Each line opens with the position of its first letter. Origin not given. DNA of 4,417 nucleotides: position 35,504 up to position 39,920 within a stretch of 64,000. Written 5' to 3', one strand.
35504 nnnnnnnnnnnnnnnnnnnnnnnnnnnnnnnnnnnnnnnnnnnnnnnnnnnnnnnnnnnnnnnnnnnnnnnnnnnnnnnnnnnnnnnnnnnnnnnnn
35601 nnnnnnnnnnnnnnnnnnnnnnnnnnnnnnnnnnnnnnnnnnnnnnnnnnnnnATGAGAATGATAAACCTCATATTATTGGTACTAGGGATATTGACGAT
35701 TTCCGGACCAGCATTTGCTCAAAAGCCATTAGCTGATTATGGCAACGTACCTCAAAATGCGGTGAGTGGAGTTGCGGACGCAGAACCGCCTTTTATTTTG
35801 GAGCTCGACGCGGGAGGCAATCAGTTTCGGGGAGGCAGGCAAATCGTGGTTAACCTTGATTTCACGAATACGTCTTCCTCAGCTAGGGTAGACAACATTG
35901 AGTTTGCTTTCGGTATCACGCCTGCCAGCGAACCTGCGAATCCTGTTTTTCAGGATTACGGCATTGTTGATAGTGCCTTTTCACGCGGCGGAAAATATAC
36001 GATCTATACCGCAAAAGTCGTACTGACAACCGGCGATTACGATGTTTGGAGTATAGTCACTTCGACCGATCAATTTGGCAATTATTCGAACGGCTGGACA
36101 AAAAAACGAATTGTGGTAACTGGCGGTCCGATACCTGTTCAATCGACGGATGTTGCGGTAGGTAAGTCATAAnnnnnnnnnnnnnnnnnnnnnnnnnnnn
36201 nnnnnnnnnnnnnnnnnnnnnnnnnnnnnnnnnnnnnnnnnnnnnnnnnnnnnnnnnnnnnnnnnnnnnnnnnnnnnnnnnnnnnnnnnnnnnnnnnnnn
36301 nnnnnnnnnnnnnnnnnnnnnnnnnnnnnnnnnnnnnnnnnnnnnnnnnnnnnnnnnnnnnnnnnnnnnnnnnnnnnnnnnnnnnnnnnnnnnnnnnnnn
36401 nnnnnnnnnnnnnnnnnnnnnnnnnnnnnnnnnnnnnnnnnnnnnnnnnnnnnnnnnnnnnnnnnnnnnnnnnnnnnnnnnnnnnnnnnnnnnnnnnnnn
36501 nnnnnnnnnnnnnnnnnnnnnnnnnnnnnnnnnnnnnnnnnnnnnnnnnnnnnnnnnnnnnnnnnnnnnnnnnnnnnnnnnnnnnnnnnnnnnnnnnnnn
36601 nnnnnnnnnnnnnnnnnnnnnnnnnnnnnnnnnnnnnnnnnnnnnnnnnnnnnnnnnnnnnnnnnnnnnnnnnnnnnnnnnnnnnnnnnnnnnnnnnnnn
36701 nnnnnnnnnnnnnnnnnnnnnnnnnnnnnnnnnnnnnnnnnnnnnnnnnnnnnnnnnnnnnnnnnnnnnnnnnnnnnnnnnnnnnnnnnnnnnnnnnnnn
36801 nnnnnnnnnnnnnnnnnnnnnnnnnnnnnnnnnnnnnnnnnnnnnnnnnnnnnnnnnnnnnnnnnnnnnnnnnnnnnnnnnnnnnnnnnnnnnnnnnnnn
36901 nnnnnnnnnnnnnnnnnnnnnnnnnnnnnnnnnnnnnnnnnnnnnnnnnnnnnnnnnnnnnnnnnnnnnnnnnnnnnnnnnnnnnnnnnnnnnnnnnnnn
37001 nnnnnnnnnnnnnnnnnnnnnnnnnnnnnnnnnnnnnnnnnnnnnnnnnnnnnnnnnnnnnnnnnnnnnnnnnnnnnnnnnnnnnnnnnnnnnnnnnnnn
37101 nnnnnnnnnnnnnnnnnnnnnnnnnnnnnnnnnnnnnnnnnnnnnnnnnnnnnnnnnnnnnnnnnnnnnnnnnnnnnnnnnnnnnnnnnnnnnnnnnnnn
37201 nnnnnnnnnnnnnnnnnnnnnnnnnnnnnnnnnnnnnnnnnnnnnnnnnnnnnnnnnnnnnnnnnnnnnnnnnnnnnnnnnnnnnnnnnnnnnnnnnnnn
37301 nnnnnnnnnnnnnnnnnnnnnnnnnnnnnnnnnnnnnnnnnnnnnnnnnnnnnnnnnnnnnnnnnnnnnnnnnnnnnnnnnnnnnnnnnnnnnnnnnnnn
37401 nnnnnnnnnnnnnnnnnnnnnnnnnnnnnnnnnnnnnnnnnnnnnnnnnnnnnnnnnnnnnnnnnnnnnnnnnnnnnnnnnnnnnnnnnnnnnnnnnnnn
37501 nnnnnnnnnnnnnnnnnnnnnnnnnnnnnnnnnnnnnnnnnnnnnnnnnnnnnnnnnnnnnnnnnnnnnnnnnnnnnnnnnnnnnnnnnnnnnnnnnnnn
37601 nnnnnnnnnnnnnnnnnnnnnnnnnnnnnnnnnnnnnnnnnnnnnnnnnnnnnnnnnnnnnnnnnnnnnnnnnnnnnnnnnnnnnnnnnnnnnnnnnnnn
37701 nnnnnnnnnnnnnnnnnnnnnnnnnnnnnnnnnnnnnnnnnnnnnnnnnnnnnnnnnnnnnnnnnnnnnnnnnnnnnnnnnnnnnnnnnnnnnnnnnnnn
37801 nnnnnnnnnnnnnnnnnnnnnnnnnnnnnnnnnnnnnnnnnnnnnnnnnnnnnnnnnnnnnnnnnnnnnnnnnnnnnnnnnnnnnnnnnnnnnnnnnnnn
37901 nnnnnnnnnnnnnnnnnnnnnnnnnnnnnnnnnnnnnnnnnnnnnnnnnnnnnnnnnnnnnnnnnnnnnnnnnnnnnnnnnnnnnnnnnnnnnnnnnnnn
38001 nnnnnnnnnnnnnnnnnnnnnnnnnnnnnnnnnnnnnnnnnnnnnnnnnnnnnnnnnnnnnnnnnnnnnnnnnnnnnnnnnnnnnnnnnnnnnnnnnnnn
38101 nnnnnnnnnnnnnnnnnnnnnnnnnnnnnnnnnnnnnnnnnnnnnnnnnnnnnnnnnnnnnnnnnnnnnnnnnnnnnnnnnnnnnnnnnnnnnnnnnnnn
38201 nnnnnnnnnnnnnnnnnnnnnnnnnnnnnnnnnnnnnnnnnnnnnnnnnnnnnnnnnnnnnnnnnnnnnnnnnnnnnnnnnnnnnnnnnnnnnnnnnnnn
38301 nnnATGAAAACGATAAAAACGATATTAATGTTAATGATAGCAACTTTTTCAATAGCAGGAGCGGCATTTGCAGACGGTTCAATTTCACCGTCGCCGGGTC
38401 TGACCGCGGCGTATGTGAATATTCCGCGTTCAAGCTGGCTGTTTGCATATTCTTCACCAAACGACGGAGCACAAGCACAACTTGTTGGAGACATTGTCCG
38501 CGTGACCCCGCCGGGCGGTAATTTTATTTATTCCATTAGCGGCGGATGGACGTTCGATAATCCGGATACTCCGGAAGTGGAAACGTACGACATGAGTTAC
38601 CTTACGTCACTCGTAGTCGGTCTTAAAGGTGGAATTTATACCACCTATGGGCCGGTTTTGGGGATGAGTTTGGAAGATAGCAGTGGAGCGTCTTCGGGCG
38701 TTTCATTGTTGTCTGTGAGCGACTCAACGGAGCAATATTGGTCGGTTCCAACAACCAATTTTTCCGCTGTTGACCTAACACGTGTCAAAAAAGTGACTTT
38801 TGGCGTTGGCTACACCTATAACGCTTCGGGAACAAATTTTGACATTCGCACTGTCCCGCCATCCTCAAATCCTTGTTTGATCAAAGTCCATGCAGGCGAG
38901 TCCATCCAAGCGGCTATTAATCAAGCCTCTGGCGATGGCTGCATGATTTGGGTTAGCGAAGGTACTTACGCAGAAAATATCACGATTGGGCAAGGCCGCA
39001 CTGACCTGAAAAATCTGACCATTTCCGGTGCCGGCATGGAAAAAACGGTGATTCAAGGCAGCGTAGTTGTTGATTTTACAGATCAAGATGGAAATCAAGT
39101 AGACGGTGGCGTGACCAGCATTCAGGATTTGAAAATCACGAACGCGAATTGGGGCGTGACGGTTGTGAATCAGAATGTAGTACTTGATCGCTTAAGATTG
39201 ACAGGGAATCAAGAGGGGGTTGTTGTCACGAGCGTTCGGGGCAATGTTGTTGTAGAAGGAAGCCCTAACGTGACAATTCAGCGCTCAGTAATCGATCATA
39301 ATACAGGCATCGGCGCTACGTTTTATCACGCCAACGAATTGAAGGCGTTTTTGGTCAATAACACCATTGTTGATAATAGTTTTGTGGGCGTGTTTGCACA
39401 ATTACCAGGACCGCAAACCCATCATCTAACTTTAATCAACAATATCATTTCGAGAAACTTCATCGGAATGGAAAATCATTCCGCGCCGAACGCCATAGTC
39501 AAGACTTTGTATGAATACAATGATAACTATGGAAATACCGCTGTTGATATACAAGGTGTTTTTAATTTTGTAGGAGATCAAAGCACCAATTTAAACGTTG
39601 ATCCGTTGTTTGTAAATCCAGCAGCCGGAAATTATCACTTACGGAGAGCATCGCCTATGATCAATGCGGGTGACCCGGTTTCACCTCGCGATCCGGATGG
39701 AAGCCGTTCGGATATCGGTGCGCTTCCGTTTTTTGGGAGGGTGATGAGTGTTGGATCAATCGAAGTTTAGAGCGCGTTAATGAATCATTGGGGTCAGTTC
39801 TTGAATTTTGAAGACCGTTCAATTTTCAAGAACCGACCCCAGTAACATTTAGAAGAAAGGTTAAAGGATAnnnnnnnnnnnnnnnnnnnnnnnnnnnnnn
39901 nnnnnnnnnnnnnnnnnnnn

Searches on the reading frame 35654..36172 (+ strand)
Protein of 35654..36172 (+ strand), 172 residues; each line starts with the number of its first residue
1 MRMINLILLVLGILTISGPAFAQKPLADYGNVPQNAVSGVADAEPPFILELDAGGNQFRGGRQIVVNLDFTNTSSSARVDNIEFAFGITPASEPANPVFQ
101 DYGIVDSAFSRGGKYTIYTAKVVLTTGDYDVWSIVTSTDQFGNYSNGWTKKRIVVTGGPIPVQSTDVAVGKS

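Call 13: search_protein_families(library=pfam, proteins=[window:35654-36172:+], max_evalue=0.1)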
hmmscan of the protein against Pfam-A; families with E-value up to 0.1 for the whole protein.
window:35654-36172:+ (172 aa): 0 families

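Call 14: find_encoding_contigs(protein=window:35654-36172:+, flank=3000, max_places=6)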
Protein window:35654-36172:+ (172 aa): 2 contigs read that carry it; 1 place shown.
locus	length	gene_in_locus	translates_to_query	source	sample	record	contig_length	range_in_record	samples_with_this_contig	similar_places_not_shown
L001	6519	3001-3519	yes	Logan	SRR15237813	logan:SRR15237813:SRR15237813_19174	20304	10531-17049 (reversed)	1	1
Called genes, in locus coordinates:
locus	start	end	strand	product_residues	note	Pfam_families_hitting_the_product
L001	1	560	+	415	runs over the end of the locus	PF00890:FAD_binding_2, PF01134:GIDA (faint), PF01266:DAO (weak), PF03486:HI0933_like, PF07992:Pyr_redox_2, PF12831:FAD_oxidored, PF13450:NAD_binding_8 (weak), PF22780:HI0933_like_1st, +1 more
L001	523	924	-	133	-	PF07027:DUF1318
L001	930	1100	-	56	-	-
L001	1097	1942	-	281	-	-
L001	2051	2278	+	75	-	PF17830:STI1-HOP_DP (faint)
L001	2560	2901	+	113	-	-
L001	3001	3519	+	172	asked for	-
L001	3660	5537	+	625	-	PF06739:SBBP (faint)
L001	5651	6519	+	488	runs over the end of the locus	PF17161:DUF5123 (weak)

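Call 68: list_cluster_members(proteins=[window:35654-36172:+, window:33176-33577:-, window:43111-43665:+, window:48643-49566:+])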
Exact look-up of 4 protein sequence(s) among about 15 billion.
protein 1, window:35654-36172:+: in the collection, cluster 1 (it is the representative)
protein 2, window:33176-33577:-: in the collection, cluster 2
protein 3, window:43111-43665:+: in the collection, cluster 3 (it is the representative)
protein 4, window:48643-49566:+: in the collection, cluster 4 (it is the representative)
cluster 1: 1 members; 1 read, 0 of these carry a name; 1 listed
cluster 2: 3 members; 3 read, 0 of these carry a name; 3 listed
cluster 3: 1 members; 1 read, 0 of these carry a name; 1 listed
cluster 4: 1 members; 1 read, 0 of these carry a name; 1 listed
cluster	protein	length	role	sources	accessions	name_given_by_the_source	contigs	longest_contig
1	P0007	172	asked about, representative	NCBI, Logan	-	-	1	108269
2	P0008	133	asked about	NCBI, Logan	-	-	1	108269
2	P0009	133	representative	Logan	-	-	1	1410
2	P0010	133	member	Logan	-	-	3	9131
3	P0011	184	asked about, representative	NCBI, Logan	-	-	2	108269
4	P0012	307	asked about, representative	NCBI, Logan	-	-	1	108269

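Call 69: find_encoding_contigs(protein=P0010, flank=10000, max_places=6)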
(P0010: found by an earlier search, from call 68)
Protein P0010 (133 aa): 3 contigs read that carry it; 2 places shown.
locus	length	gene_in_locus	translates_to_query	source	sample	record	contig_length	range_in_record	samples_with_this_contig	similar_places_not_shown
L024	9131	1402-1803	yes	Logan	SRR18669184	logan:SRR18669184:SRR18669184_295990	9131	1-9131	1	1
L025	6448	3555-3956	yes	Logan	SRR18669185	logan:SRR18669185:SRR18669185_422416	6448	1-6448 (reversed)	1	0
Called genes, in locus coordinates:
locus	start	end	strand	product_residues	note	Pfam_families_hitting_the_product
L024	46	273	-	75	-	PF17830:STI1-HOP_DP (faint)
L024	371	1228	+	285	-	-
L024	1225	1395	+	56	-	-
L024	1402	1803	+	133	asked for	PF07027:DUF1318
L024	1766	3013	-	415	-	PF00890:FAD_binding_2, PF01134:GIDA (faint), PF01266:DAO (faint), PF03486:HI0933_like, PF07992:Pyr_redox_2, PF12831:FAD_oxidored, PF13450:NAD_binding_8 (weak), PF22780:HI0933_like_1st, +1 more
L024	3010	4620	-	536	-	PF13424:TPR_12, PF12895:ANAPC3, PF13414:TPR_11, PF14559:TPR_19, PF00515:TPR_1, PF07719:TPR_2, PF13181:TPR_8, PF13414:TPR_11, +21 more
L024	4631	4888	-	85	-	-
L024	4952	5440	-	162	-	PF01243:PNPOx_N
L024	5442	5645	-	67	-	-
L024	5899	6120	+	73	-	PF04070:DUF378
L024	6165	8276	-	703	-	PF02629:CoA_binding, PF13380:CoA_binding_2, PF13607:Succ_CoA_lig, PF19045:Ligase_CoA_2, PF13549:ATP-grasp_5, PF08442:ATP-grasp_2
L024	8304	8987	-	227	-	PF10677:DUF2490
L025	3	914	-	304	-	?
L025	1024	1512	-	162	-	-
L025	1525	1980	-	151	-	-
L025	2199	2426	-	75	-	PF17830:STI1-HOP_DP (faint)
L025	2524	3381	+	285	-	-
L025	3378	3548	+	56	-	-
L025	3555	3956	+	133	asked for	PF07027:DUF1318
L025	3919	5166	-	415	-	PF00890:FAD_binding_2, PF01134:GIDA (faint), PF01266:DAO (faint), PF03486:HI0933_like, PF07992:Pyr_redox_2, PF12831:FAD_oxidored, PF13450:NAD_binding_8 (weak), PF22780:HI0933_like_1st, +1 more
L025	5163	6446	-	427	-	?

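Call 87: search_protein_families(library=pfam, proteins=[L025:1024-1512:-], max_evalue=0.001)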
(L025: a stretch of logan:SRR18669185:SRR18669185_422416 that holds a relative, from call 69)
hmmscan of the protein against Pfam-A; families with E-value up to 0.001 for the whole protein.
L025:1024-1512:- (162 aa): 0 families

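Call 106: search_protein_families(library=ncbifam, proteins=[window:35654-36172:+], max_evalue=0.1)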
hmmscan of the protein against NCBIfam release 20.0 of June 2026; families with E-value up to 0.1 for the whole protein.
window:35654-36172:+ (172 aa): 0 families

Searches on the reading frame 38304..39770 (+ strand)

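Call 87: search_protein_families(library=pfam, proteins=[window:38304-39770:+], max_evalue=0.001)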
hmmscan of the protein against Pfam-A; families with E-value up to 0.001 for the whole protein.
window:38304-39770:+ (488 aa): 2 families
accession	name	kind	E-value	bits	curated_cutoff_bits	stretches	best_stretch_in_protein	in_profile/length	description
PF17161.10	DUF5123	-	1.7e-06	29.6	35.1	1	352-458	5-111/113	Domain of unknown function (DUF5123)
PF01095.25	Pectinesterase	-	2.6e-05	23.6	27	1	202-254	16-68/298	Pectinesterase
